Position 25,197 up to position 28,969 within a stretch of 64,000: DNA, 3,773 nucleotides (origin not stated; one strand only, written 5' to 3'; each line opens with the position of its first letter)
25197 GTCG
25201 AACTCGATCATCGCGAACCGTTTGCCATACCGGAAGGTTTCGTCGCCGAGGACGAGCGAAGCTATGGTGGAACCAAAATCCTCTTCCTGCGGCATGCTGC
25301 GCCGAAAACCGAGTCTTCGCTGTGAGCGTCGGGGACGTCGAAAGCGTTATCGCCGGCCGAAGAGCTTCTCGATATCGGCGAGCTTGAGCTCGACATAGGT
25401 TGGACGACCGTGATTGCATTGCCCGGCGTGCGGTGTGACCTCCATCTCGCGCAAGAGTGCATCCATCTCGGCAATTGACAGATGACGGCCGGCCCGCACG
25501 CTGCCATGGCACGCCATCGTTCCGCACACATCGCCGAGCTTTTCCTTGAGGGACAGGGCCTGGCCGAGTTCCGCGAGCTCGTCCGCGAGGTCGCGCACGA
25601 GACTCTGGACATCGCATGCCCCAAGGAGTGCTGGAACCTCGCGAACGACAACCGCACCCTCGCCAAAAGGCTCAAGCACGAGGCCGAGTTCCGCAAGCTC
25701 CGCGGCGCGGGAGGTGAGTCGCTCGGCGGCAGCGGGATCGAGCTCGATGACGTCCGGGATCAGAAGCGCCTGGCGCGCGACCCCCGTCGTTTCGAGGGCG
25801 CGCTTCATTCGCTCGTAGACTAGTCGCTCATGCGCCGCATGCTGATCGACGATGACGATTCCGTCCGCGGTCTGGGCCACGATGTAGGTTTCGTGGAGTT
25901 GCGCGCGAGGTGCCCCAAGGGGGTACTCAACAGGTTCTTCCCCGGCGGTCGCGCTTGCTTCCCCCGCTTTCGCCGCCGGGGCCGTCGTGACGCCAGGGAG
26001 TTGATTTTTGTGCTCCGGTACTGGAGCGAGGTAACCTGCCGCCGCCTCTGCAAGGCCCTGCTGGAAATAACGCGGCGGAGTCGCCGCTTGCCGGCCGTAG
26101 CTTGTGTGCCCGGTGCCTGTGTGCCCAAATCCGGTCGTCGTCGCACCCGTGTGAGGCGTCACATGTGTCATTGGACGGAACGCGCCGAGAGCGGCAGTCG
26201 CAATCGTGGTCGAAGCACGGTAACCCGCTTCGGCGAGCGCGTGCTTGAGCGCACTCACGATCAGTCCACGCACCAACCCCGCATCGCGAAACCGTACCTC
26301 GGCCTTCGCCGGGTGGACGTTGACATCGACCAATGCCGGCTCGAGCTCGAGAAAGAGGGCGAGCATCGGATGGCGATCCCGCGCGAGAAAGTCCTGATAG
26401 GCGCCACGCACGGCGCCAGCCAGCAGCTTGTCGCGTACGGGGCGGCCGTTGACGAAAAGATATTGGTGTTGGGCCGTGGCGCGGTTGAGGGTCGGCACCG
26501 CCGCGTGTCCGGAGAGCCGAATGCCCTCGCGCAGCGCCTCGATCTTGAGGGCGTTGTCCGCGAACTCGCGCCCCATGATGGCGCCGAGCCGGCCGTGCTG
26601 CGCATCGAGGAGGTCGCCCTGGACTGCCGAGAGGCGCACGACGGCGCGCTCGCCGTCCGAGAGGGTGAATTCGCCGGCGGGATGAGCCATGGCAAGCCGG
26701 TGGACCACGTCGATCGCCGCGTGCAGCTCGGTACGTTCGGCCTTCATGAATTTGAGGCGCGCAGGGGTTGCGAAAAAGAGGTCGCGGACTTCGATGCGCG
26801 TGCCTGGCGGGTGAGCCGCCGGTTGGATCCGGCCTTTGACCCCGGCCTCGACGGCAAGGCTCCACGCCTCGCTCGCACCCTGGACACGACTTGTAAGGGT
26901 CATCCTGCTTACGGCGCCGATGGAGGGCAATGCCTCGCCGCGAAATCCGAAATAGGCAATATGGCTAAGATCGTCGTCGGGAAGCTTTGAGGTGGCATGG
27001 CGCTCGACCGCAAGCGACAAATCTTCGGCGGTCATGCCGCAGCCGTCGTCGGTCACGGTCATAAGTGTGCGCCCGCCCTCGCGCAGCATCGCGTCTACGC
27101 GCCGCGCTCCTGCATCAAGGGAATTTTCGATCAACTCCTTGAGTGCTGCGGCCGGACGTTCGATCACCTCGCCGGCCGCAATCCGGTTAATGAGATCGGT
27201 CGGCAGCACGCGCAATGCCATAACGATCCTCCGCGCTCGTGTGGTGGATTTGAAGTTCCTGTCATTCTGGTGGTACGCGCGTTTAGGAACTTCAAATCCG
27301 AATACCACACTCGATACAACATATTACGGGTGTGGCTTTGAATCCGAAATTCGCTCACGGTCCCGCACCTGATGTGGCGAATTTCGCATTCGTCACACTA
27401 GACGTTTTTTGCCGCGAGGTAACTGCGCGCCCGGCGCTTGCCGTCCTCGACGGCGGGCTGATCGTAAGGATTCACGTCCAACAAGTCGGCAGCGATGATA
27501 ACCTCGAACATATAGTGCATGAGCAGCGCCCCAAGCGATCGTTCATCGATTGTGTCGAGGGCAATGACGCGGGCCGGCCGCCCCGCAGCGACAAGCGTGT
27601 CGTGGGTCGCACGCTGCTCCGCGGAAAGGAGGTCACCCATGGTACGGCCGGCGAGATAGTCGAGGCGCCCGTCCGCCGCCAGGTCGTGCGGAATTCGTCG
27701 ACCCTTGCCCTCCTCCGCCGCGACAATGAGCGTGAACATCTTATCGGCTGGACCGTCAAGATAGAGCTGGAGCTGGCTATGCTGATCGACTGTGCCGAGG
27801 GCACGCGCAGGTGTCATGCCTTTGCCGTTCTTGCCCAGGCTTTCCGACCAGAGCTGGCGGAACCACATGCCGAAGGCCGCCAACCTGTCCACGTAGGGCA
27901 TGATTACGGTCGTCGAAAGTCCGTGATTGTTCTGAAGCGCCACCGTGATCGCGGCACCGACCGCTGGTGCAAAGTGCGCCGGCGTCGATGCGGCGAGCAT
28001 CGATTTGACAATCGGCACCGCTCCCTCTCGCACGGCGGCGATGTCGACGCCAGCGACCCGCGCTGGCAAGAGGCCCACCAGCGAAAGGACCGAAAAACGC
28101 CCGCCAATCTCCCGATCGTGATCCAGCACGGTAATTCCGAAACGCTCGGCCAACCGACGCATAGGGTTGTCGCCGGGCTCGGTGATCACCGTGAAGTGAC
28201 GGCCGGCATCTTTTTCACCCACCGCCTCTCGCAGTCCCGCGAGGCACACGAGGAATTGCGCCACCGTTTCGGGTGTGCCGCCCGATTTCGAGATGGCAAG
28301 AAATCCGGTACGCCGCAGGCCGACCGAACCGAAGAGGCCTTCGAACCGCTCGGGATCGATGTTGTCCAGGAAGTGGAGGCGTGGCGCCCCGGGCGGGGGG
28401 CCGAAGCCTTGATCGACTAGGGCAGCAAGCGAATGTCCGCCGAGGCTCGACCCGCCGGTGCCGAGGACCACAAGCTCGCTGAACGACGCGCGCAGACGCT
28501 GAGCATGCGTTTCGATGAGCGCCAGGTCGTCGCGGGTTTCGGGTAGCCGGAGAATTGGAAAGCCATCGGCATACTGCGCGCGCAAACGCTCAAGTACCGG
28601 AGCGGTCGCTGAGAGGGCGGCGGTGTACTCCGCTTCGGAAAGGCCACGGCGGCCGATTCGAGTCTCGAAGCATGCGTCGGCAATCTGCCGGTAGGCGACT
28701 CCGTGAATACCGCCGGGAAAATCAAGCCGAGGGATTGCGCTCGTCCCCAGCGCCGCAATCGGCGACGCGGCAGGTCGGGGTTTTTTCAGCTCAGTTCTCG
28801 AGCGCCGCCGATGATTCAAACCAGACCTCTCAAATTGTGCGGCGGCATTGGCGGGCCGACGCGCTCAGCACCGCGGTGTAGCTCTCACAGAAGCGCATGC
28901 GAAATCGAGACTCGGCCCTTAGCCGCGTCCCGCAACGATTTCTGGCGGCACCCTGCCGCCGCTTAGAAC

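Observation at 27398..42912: The repeat's terminal CTAG supplies the TAG stop codon of three different genes (pgi, mutT, secA)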

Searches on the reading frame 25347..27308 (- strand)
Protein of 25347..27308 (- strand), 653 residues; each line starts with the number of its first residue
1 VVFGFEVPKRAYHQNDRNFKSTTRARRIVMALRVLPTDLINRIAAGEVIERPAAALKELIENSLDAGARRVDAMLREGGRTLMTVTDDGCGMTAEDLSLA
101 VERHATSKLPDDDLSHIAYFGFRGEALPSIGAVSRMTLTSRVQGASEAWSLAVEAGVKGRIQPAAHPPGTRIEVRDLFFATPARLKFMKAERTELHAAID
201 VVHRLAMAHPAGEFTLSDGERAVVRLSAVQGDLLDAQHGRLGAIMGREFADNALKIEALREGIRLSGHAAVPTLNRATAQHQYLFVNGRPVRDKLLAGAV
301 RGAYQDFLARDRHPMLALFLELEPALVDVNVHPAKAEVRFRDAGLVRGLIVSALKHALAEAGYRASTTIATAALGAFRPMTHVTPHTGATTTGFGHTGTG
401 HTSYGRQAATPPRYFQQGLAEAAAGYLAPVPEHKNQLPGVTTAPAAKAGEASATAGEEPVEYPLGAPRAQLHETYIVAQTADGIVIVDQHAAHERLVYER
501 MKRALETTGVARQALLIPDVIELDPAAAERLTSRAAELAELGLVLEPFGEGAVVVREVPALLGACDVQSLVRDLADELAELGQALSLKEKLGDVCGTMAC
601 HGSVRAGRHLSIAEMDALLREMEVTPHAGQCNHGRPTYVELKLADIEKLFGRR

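Call 11: search_protein_families(library=ncbifam, proteins=[window:25347-27308:-])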
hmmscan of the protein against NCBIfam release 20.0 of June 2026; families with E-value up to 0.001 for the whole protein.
window:25347-27308:- (653 aa): 10 families
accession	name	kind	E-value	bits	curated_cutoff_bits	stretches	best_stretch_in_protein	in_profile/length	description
NF000953.0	PRK00095.2-4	equivalog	1.1e-276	919.6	693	1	30-653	1-611/611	DNA mismatch repair endonuclease MutL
NF000952.0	PRK00095.2-2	subfamily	3.3e-215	716.2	840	1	30-653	1-623/623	DNA mismatch repair endonuclease MutL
NF000949.0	PRK00095.1-2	equivalog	1e-201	672.3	750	1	29-652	4-632/634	DNA mismatch repair endonuclease MutL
TIGR00585.2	mutl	equivalog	3.7e-173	577.4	180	1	33-580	2-555/555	DNA mismatch repair endonuclease MutL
NF000950.0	PRK00095.1-3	equivalog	7e-128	427.8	756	2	32-360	4-327/641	DNA mismatch repair endonuclease MutL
NF000948.0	PRK00095.1-1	equivalog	6.6e-125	418.4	701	1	30-581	1-561/625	DNA mismatch repair endonuclease MutL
NF000951.0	PRK00095.2-1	equivalog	4.1e-91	306.3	391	2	30-361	3-335/559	DNA mismatch repair endonuclease MutL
NF000954.0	PRK00095.2-5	equivalog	1e-68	232.2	937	1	32-361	7-331/588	DNA mismatch repair endonuclease MutL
NF041932.1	MzaB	equivalog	1.2e-06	27.2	850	1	53-151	13-113/480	MZA anti-phage system associated ATPase MzaB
NF050001.1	restrict_BbrUII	equivalog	1.3e-05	24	550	1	53-97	22-64/659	BbrUII/HgiDII family restriction enzyme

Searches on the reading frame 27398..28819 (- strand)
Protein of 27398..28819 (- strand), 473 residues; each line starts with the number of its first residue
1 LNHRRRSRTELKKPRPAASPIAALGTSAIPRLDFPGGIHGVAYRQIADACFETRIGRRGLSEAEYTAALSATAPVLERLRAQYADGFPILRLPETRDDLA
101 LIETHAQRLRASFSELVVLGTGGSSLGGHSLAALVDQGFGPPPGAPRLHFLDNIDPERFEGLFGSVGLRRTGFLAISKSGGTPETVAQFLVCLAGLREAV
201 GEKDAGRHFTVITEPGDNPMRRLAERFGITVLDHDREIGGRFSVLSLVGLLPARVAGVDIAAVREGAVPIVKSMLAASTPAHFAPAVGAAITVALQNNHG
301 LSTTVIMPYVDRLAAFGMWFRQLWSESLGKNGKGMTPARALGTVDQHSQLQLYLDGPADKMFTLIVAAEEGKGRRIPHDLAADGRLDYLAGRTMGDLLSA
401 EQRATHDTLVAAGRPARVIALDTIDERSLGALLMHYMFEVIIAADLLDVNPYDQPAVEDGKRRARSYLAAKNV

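Call 11: search_protein_families(library=ncbifam, proteins=[window:27398-28819:-])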
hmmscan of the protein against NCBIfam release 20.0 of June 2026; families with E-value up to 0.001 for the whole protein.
window:27398-28819:- (473 aa): 7 families
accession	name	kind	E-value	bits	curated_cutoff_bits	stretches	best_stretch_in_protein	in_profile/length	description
NF003016.0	PRK03868.1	equivalog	6.9e-71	239.2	487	1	98-468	41-407/410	glucose-6-phosphate isomerase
NF010697.0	PRK14097.1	equivalog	2.1e-54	184.8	443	1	92-465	50-429/448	glucose-6-phosphate isomerase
NF040629.1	PGI_Meth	equivalog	3.9e-54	184.3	350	1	112-462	60-393/396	glucose-6-phosphate isomerase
NF007080.0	PRK09533.1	equivalog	3.7e-51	174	712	2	95-339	437-675/949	bifunctional transaldolase/phosoglucose isomerase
NF010696.0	PRK14096.1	equivalog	6.7e-44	150.3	671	1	111-471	112-465/528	glucose-6-phosphate isomerase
NF001211.0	PRK00179.1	equivalog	2.1e-29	102.4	492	1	113-467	146-515/544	glucose-6-phosphate isomerase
NF010695.0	PRK14095.1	equivalog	4.7e-25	88.2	703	1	111-468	149-510/536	glucose-6-phosphate isomerase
